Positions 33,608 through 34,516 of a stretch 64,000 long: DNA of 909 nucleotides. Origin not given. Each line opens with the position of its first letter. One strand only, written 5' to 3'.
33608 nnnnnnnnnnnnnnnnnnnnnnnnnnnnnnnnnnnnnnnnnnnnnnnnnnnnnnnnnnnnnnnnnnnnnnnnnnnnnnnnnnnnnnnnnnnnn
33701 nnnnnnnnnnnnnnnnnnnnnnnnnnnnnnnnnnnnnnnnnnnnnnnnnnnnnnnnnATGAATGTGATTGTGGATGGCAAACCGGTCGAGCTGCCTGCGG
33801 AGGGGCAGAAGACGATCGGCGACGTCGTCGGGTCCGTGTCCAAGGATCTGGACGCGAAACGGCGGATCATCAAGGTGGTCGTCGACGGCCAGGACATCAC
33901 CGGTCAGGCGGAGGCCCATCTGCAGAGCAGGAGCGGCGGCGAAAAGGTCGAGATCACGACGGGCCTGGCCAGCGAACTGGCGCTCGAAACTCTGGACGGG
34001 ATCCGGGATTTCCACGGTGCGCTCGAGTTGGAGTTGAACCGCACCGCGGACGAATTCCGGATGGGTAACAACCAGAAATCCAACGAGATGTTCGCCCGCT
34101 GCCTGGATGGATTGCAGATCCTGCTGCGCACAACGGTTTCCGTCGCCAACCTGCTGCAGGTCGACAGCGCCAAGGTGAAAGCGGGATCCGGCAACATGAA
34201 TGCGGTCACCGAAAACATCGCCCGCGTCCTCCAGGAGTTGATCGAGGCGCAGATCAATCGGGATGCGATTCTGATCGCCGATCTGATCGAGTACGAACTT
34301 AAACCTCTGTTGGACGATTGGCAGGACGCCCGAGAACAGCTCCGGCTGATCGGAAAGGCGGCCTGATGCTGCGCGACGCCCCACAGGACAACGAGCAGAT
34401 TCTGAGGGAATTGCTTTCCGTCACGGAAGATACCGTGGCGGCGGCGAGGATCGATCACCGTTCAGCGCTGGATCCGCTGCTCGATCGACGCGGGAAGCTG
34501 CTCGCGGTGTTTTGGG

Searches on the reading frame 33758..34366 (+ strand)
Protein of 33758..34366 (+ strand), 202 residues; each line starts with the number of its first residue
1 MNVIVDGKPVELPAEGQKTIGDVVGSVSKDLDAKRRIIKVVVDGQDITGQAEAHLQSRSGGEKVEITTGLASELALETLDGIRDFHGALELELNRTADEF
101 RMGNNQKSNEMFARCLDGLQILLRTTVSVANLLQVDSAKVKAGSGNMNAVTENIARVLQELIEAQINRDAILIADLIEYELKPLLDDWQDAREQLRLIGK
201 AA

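Call 5: search_protein_families(library=pfam, proteins=[window:33758-34366:+], max_evalue=0.01)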
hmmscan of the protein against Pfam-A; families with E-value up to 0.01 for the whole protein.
window:33758-34366:+ (202 aa): 0 families

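Call 7: search_protein_families(library=ncbifam, proteins=[window:33758-34366:+], max_evalue=1)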
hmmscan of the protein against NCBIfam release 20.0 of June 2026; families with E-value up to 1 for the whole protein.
window:33758-34366:+ (202 aa): 1 family
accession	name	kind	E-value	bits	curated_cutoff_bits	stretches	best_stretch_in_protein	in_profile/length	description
NF002524.0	PRK01964.1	equivalog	0.62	10.1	86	0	17-43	18-44/64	4-oxalocrotonate tautomerase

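Call 44: search_protein_families(library=pfam, proteins=[window:33758-34366:+], max_evalue=0.001)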
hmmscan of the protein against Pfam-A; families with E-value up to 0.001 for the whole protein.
window:33758-34366:+ (202 aa): 0 families
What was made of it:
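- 33758..34366 (+): 202-aa conserved protein of unknown family, the last gene of the translationally coupled chain. No Pfam or NCBIfam match (calls 5, 7, 44).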
